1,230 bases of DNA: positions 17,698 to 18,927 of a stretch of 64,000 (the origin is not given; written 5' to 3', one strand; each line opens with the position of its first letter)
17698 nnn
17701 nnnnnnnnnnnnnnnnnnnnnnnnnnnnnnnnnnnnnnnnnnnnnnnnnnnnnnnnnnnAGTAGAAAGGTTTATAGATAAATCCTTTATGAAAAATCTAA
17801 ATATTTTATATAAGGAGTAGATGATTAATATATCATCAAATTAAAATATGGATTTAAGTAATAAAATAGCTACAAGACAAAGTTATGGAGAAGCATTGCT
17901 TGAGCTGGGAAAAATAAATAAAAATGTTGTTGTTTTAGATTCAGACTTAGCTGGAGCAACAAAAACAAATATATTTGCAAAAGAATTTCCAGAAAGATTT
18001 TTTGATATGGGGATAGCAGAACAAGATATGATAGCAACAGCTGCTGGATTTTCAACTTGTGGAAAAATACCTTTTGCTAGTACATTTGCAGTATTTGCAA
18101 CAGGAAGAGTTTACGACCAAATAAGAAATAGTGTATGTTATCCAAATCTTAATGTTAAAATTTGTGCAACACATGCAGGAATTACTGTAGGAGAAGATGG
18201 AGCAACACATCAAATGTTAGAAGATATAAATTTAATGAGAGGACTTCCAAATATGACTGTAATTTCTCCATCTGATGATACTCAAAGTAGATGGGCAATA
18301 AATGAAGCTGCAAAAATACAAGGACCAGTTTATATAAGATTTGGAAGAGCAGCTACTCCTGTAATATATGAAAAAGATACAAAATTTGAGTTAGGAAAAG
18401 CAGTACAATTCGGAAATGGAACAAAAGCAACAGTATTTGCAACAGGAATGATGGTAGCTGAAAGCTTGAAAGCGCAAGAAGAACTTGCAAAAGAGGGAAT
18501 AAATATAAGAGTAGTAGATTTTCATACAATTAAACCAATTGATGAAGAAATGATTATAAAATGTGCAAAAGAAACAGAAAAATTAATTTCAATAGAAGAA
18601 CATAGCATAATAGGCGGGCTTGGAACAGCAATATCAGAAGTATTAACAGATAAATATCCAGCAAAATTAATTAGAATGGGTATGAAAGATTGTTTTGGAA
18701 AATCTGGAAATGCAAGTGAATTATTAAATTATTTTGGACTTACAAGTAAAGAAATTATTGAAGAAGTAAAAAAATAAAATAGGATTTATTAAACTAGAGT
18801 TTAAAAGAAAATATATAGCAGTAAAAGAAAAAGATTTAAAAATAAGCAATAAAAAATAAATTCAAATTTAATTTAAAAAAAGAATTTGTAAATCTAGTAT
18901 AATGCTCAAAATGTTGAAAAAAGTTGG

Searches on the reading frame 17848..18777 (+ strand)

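Call 89: search_protein_families(library=pfam, proteins=[window:17848-18777:+], max_evalue=0.00001)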
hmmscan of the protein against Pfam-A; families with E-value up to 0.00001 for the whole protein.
window:17848-18777:+ (309 aa): 3 families
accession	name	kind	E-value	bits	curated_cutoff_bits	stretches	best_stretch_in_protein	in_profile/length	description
PF02779.29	Transket_pyr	-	2.1e-45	155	27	1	6-170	2-172/174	Transketolase, pyrimidine binding domain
PF02780.25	Transketolase_C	-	4e-32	111.2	25.9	1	183-303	1-124/124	Transketolase, C-terminal domain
PF22613.1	Transketolase_C_1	-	7.4e-08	33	27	1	191-299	11-113/113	Transketolase-like TK C-terminal domain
